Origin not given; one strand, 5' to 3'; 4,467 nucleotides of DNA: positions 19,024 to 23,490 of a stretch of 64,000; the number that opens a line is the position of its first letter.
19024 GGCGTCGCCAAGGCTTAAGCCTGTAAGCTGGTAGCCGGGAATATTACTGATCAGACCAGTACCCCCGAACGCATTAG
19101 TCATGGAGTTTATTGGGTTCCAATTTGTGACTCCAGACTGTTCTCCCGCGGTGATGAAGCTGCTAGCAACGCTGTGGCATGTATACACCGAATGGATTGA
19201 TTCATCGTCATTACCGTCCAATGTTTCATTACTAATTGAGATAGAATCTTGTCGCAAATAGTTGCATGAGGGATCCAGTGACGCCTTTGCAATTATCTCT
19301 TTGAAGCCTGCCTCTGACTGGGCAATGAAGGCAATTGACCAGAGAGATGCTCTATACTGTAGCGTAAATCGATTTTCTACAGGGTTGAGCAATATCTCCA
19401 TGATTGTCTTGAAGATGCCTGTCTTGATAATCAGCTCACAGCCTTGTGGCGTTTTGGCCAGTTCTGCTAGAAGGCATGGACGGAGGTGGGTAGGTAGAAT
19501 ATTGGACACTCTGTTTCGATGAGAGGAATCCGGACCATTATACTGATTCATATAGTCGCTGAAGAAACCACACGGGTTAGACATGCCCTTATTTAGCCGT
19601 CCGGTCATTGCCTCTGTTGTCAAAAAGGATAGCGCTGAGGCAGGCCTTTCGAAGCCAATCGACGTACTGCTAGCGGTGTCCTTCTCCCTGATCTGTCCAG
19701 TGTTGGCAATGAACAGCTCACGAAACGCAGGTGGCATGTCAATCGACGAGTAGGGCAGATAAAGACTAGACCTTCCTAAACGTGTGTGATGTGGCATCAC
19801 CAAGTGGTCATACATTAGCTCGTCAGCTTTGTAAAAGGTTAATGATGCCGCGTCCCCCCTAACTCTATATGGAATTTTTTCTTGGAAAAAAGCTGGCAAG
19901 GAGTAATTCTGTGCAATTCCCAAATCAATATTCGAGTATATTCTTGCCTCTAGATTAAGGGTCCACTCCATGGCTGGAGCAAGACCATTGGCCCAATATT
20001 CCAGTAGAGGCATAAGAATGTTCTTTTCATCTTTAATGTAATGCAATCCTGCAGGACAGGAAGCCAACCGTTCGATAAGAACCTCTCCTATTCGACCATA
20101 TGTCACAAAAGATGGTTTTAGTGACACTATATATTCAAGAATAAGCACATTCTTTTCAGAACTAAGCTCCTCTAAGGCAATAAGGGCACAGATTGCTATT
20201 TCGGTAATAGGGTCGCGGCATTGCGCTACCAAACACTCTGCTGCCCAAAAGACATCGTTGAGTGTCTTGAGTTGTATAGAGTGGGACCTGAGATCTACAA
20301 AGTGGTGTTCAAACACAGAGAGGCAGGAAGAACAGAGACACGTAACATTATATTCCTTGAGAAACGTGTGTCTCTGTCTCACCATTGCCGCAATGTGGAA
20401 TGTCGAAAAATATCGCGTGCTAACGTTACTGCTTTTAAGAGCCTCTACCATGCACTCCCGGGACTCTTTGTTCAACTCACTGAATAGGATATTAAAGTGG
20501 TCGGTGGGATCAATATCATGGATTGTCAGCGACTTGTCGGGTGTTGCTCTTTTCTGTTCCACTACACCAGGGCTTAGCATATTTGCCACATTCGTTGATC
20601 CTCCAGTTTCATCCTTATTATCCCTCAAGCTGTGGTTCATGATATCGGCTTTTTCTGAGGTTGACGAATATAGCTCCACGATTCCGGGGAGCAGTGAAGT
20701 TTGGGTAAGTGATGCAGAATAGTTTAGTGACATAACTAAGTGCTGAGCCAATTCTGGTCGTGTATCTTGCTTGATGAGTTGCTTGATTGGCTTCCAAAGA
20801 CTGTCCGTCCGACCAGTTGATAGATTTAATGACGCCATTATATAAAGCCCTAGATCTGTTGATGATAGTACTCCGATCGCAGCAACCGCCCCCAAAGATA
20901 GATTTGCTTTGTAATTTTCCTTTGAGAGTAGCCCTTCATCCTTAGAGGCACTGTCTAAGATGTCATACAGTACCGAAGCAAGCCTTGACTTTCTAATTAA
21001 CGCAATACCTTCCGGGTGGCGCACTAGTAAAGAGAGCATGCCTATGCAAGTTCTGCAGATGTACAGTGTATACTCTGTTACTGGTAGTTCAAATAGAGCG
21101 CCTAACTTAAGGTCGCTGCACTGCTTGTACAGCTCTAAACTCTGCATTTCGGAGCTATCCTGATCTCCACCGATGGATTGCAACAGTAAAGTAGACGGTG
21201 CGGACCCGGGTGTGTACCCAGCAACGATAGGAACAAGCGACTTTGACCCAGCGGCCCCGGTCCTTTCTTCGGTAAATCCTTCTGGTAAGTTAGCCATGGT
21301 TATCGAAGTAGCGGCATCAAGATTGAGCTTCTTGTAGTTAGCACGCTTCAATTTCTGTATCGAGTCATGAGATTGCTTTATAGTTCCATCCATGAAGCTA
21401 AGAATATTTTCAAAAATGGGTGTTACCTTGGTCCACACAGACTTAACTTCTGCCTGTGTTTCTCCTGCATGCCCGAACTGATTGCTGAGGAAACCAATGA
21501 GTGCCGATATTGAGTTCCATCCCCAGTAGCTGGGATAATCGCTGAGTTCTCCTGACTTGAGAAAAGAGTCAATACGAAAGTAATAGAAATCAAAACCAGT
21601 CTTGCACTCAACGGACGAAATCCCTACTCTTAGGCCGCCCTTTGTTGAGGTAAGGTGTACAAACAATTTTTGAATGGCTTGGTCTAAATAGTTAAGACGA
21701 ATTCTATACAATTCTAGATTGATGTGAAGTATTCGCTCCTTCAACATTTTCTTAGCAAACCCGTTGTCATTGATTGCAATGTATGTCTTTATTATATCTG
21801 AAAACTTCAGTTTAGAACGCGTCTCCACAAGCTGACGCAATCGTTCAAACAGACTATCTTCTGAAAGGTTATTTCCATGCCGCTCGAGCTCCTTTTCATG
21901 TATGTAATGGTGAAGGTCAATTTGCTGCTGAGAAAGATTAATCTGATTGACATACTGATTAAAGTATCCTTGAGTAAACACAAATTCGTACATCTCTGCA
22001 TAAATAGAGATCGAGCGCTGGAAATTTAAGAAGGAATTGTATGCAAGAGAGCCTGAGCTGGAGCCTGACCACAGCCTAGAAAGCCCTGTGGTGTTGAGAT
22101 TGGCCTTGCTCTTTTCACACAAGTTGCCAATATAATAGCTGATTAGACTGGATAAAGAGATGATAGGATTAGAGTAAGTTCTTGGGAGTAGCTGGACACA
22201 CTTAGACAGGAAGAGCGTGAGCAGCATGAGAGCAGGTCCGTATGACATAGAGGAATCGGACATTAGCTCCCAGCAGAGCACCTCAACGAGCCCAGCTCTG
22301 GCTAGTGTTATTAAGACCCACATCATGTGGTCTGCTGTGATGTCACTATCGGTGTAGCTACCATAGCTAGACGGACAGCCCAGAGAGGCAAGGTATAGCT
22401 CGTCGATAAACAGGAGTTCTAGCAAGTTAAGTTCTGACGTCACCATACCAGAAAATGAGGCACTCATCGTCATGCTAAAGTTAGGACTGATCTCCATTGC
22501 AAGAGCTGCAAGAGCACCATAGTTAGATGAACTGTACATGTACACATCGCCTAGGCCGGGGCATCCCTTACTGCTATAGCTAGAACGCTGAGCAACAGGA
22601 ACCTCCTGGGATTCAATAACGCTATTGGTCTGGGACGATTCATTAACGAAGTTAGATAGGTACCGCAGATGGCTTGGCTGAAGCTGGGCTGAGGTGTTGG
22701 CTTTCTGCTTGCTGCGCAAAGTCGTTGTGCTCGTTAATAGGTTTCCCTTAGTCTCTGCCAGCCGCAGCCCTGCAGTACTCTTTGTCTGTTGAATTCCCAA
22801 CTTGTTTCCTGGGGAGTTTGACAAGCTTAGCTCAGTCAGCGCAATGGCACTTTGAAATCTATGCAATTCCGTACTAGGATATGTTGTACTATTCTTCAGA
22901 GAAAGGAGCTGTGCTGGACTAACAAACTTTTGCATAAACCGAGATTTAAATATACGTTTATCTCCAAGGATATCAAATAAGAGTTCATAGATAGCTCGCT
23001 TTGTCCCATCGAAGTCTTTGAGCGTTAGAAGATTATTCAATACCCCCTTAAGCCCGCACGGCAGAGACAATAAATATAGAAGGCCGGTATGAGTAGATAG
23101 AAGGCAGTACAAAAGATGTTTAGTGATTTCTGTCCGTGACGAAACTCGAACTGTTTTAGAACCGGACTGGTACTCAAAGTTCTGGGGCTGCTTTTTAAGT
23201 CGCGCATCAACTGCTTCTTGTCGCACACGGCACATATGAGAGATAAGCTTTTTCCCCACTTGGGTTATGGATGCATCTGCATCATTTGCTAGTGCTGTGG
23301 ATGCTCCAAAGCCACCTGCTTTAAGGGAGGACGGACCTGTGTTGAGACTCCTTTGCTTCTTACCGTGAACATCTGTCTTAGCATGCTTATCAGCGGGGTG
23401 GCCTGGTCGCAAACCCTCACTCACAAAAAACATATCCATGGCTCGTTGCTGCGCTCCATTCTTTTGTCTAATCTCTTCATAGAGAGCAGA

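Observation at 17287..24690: A 2,468-aa ORF with collinear matches to Rictor N, M and V regions: a candidate TORC2 scaffold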

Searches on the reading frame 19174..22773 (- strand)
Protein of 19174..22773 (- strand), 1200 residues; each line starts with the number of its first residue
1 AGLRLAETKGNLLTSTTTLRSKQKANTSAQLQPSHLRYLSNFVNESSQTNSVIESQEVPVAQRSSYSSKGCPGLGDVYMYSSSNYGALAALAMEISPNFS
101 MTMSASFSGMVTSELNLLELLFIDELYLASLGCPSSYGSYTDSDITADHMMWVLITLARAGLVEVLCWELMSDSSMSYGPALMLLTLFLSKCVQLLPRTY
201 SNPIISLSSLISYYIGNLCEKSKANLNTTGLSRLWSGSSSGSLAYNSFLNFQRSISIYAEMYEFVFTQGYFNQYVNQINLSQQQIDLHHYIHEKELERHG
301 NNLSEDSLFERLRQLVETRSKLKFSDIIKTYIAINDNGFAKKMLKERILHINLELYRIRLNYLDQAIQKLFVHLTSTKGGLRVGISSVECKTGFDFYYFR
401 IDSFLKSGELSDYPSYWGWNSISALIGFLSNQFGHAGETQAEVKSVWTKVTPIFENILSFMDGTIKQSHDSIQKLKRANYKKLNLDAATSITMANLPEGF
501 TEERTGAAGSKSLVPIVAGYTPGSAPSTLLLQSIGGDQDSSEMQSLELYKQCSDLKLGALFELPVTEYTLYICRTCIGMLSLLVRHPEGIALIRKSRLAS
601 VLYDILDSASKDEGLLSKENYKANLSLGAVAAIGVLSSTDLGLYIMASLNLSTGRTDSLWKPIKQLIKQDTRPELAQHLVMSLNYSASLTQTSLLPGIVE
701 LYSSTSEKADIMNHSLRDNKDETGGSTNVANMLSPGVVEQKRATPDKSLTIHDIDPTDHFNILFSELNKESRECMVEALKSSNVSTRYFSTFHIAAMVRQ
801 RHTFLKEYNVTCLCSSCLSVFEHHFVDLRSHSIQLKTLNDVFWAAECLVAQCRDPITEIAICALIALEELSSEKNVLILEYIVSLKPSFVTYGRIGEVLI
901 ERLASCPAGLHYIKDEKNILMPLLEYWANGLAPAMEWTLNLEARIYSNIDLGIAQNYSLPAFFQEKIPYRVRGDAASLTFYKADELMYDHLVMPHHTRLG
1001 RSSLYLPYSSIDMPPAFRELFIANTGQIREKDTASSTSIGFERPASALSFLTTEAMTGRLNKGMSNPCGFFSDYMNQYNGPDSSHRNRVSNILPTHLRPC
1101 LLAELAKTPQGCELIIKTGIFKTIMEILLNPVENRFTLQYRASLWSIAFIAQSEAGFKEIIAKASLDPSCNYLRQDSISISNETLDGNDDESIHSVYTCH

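Call 35: search_protein_representatives(protein=window:19174-22773:-)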
Query: 1200 residues. Proteins with E-value up to 0.001 (for the whole library): 28; up to 1e-10: 5; up to 1e-30: 3. The best 28 are listed.
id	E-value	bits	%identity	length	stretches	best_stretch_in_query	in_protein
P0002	0.0e+00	2468.6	91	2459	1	1-1200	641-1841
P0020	3.1e-169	581.6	40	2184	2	81-651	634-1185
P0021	3.9e-72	260.0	31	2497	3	559-1025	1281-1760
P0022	1.6e-12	62.6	31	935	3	842-953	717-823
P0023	5.7e-11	57.5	28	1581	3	768-1021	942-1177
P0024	1.7e-07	46.0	33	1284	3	842-929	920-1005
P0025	3.9e-07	44.8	32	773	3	839-945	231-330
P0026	1.0e-06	43.4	35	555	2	842-915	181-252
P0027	1.2e-06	43.2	31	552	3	833-919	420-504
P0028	4.3e-06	41.3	33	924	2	827-929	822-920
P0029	5.4e-06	41.0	30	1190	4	1092-1158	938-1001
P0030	6.2e-06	40.8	29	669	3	839-930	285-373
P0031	7.5e-06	40.5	31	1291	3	841-917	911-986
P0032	7.6e-06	40.5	28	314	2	843-949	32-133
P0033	1.1e-05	40.0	35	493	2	841-929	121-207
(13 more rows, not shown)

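Call 49: search_protein_families(library=pfam, proteins=[P0020, P0021, P0023, P0029, P0031], max_evalue=0.1)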
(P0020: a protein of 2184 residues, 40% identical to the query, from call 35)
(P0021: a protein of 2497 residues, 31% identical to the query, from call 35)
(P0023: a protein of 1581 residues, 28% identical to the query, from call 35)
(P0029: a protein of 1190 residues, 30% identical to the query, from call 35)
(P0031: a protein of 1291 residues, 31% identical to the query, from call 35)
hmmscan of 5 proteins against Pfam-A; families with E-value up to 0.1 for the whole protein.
P0020 (2184 aa): 3 families
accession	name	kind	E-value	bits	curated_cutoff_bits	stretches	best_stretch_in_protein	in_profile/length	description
PF14663.11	RasGEF_N_2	-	3.1e-11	44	27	1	1357-1443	4-88/108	Rapamycin-insensitive companion of mTOR RasGEF_N domain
PF14664.11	RICTOR_N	-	0.014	14.8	28.5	0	687-745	312-371/371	Rapamycin-insensitive companion of mTOR, N-term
PF09128.16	RGS-like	-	0.058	13.6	27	0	254-321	100-165/191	Regulator of G protein signalling-like domain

P0021 (2497 aa): 4 families
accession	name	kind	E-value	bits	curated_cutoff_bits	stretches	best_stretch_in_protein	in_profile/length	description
PF14663.11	RasGEF_N_2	-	1.9e-07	31.8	27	1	1562-1642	4-83/108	Rapamycin-insensitive companion of mTOR RasGEF_N domain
PF14666.11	RICTOR_M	-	1.7e-05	24.9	27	0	1337-1416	5-72/104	Rapamycin-insensitive companion of mTOR, middle domain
PF14668.11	RICTOR_V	-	5e-05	23.9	27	1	2083-2120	28-65/71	Rapamycin-insensitive companion of mTOR, domain 5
PF16286.10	DUF4932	-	0.058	13.2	28.7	0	840-912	101-174/332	Domain of unknown function (DUF4932)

P0023 (1581 aa): 1 family
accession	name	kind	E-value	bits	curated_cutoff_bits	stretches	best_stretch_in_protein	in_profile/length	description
PF05517.18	p25-alpha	-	0.089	13.4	22.6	0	346-432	16-105/153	p25-alpha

P0029 (1190 aa): 8 families
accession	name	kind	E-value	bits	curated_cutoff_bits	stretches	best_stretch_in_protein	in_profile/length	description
PF14664.11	RICTOR_N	-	4.9e-93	312.5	28.5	1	76-456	2-371/371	Rapamycin-insensitive companion of mTOR, N-term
PF14666.11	RICTOR_M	-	7.8e-35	119.2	27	1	680-774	9-103/104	Rapamycin-insensitive companion of mTOR, middle domain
PF14663.11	RasGEF_N_2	-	2.6e-32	111.8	27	1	782-885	2-105/108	Rapamycin-insensitive companion of mTOR RasGEF_N domain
PF14668.11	RICTOR_V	-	4.1e-27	94.6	27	1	981-1051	1-71/71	Rapamycin-insensitive companion of mTOR, domain 5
PF13513.12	HEAT_EZ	-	0.0011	19.8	27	0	97-124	25-52/55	HEAT-like repeat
PF25768.1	TPR_IFT121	-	0.0093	16.7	27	0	464-506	45-87/100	IFT121-like, TPR repeats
PF02985.28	HEAT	-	0.033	14.9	23.5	0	789-810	4-25/31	HEAT repeat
PF00514.29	Arm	-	0.037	14.5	20.6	0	787-806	14-33/41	Armadillo/beta-catenin-like repeat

P0031 (1291 aa): 7 families
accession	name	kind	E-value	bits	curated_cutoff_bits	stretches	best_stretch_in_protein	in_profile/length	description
PF14664.11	RICTOR_N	-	5.3e-95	319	28.5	1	220-599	1-371/371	Rapamycin-insensitive companion of mTOR, N-term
PF14666.11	RICTOR_M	-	3.1e-41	139.8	27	1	802-900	5-103/104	Rapamycin-insensitive companion of mTOR, middle domain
PF14663.11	RasGEF_N_2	-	2.2e-35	121.7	27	1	910-1009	2-100/108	Rapamycin-insensitive companion of mTOR RasGEF_N domain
PF14668.11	RICTOR_V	-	1e-27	96.6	27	1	1079-1147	2-70/71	Rapamycin-insensitive companion of mTOR, domain 5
PF13513.12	HEAT_EZ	-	2.8e-05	25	27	1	1081-1132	5-55/55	HEAT-like repeat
PF02985.28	HEAT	-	0.041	14.6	23.5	0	917-941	4-28/31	HEAT repeat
PF25786.1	HEAT_GCN1_C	-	0.057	13.9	27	0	885-961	39-116/151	GCN1-like, C-terminal HEAT repeats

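Call 50: list_cluster_members(proteins=[P0020, P0021, P0023, P0022, P0031, P0029])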
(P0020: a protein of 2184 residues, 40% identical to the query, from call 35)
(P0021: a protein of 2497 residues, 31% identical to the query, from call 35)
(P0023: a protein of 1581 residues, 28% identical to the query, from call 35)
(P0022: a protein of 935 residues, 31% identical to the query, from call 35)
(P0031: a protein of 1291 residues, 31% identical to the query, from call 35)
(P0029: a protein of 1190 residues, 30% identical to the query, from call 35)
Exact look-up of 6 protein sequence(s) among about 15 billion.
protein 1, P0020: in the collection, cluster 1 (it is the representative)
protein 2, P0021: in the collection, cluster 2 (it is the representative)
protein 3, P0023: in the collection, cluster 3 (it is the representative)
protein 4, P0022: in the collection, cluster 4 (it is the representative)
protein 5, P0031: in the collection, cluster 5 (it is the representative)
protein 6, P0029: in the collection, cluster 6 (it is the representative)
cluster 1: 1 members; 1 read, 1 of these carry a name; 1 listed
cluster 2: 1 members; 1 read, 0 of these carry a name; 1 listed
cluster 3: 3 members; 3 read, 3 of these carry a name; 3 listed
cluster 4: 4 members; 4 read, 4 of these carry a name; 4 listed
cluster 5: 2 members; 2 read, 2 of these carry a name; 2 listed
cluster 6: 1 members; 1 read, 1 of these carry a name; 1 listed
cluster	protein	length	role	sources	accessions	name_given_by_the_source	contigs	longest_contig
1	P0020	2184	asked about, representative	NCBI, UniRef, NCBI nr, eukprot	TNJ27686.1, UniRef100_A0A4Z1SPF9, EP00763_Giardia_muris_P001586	hypothetical protein GMRT_12072 [Giardia muris] | Rapamycin-insensitive companion of mTOR domain-containing protein n=1 Tax=Giardia muris ... | TNJ27686.1 hypothetical protein GMRT_12072 [Giardia muris]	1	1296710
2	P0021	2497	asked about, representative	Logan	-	-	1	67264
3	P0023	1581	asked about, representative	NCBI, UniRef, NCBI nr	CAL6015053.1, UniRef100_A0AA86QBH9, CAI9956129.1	Conserved_hypothetical protein [Hexamita inflata] | Uncharacterized protein n=1 Tax=Hexamita inflata TaxID=28002 RepID=A0AA86QBH9_9EUKA | Conserved hypothetical protein [Hexamita inflata]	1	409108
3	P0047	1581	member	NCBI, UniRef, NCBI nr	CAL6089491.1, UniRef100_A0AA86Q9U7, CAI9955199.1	Conserved_hypothetical protein [Hexamita inflata] | Uncharacterized protein n=1 Tax=Hexamita inflata TaxID=28002 RepID=A0AA86Q9U7_9EUKA | Conserved hypothetical protein [Hexamita inflata]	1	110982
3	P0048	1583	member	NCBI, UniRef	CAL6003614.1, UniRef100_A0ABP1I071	Conserved_hypothetical protein [Hexamita inflata] | Uncharacterized protein n=1 Tax=Hexamita inflata TaxID=28002 RepID=A0ABP1I071_9EUKA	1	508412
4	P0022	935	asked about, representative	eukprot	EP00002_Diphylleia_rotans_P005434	TRINITY_DN1456_c0_g1_i3.p1 TRINITY_DN1456_c0_g1~~TRINITY_DN1456_c0_g1_i3.p1 ORF ...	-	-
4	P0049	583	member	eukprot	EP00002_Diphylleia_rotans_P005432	TRINITY_DN1456_c0_g1_i1.p1 TRINITY_DN1456_c0_g1~~TRINITY_DN1456_c0_g1_i1.p1 ORF ...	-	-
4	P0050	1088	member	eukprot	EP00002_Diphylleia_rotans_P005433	TRINITY_DN1456_c0_g1_i2.p1 TRINITY_DN1456_c0_g1~~TRINITY_DN1456_c0_g1_i2.p1 ORF ...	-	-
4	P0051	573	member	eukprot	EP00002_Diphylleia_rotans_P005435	TRINITY_DN1456_c0_g1_i4.p1 TRINITY_DN1456_c0_g1~~TRINITY_DN1456_c0_g1_i4.p1 ORF ...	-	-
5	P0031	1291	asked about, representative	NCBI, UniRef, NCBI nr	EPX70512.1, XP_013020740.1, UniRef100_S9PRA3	rictor [Schizosaccharomyces octosporus yFS286] | Rictor n=1 Tax=Schizosaccharomyces octosporus (strain yFS286) TaxID=483514 ...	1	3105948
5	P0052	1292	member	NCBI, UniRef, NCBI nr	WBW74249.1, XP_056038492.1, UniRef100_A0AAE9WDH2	Rictor-like protein [Schizosaccharomyces osmophilus] | Rictor-like protein n=1 Tax=Schizosaccharomyces osmophilus TaxID=2545709 ...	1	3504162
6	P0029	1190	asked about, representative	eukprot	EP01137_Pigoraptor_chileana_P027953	Opistho-2@11269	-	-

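Call 53: search_protein_families(library=pfam, alignment_id=A3, max_evalue=0.00001)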
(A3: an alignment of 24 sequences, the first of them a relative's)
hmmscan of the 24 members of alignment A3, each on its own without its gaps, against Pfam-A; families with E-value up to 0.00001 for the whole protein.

A. member 1, P0022 (935 aa): 6 families
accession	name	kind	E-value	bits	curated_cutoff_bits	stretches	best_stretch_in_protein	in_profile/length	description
PF14664.11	RICTOR_N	-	9.5e-92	308.3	28.5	1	64-393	28-371/371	Rapamycin-insensitive companion of mTOR, N-term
PF14663.11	RasGEF_N_2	-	4.5e-32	111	27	1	714-820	1-107/108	Rapamycin-insensitive companion of mTOR RasGEF_N domain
PF14666.11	RICTOR_M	-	6.8e-30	103.3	27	1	611-706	8-102/104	Rapamycin-insensitive companion of mTOR, middle domain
PF14668.11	RICTOR_V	-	4.3e-17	62.5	27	1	876-923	2-49/71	Rapamycin-insensitive companion of mTOR, domain 5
PF24768.1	ARM_ARMC5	-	7e-07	29.3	79.9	0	842-912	53-122/289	ARMC5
PF13646.12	HEAT_2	-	7.5e-06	26.6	27.7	0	684-748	4-61/88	HEAT repeats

B. families by the number of members that match (of 24 scanned): 7 families
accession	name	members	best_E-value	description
PF14663.11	RasGEF_N_2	23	1.8e-41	Rapamycin-insensitive companion of mTOR RasGEF_N domain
PF14668.11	RICTOR_V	21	4.8e-31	Rapamycin-insensitive companion of mTOR, domain 5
PF14666.11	RICTOR_M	20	3.1e-41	Rapamycin-insensitive companion of mTOR, middle domain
PF14664.11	RICTOR_N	12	4.3e-140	Rapamycin-insensitive companion of mTOR, N-term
PF02185.22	HR1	4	2.5e-13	Hr1 repeat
PF13646.12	HEAT_2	2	1e-06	HEAT repeats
PF24768.1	ARM_ARMC5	1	7e-07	ARMC5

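Call 88: find_encoding_contigs(protein=P0021, max_places=2, flank=4000)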
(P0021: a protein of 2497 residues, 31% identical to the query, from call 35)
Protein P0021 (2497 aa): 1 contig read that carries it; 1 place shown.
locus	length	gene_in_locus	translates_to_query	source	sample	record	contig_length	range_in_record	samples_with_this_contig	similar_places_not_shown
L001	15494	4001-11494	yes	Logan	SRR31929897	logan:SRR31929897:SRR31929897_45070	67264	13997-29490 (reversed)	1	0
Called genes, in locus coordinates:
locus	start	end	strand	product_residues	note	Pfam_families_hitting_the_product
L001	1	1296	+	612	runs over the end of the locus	PF01302:CAP_GLY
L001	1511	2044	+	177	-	PF00293:NUDIX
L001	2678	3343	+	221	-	PF00227:Proteasome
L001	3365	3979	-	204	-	-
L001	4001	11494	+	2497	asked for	PF14666:RICTOR_M (faint), PF14663:RasGEF_N_2 (weak)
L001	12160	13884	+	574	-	-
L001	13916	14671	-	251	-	PF21057:Hikeshi-like_C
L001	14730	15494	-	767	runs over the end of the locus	PF00270:DEAD (faint), PF04851:ResIII (faint), PF06733:DEAD_2, PF13307:Helicase_C_2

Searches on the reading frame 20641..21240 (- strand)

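Call 14: search_protein_families(library=pfam, proteins=[window:20641-21240:-], max_evalue=10)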
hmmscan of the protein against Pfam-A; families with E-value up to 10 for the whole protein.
window:20641-21240:- (200 aa): 2 families
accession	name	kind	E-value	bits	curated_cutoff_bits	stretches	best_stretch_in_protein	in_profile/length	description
PF14666.11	RICTOR_M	-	1.6e-10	41.1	27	2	100-177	5-74/104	Rapamycin-insensitive companion of mTOR, middle domain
PF07776.21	zf-AD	-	0.17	12.6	28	1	23-70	15-56/75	Zinc-finger associated domain (zf-AD)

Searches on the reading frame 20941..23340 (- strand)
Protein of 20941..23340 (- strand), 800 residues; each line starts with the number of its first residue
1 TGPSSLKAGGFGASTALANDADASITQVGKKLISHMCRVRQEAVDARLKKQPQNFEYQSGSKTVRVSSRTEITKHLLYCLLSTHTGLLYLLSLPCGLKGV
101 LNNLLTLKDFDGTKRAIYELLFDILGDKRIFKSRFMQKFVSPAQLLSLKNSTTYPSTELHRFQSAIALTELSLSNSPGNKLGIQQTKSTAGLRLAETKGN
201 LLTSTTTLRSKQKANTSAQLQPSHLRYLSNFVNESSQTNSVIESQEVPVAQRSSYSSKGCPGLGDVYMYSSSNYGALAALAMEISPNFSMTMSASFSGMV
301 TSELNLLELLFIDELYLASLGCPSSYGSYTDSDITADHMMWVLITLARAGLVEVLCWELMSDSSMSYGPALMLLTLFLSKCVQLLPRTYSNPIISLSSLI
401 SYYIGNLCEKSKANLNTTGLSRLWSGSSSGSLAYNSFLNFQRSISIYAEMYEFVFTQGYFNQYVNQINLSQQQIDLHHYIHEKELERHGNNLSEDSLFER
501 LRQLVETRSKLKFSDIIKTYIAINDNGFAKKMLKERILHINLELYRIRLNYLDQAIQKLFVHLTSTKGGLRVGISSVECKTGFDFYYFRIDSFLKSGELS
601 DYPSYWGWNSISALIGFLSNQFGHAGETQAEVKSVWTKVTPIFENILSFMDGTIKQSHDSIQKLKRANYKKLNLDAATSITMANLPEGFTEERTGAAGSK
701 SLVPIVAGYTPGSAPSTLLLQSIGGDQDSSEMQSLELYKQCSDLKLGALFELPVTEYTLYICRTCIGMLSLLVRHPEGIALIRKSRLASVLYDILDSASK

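Call 14: search_protein_families(library=pfam, proteins=[window:20941-23340:-], max_evalue=10)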
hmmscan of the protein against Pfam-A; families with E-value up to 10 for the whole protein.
window:20941-23340:- (800 aa): 2 families
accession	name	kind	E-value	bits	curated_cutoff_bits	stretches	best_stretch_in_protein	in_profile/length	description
PF21505.3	RPN2_N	-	0.05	13.5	27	1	467-564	165-263/296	26S proteasome subunit RPN2, N-terminal domain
PF08949.16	PRD1_P5_C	-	0.14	12.4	25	1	162-213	95-147/219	Bacteriophage PRD1, spike protein P5, C-terminal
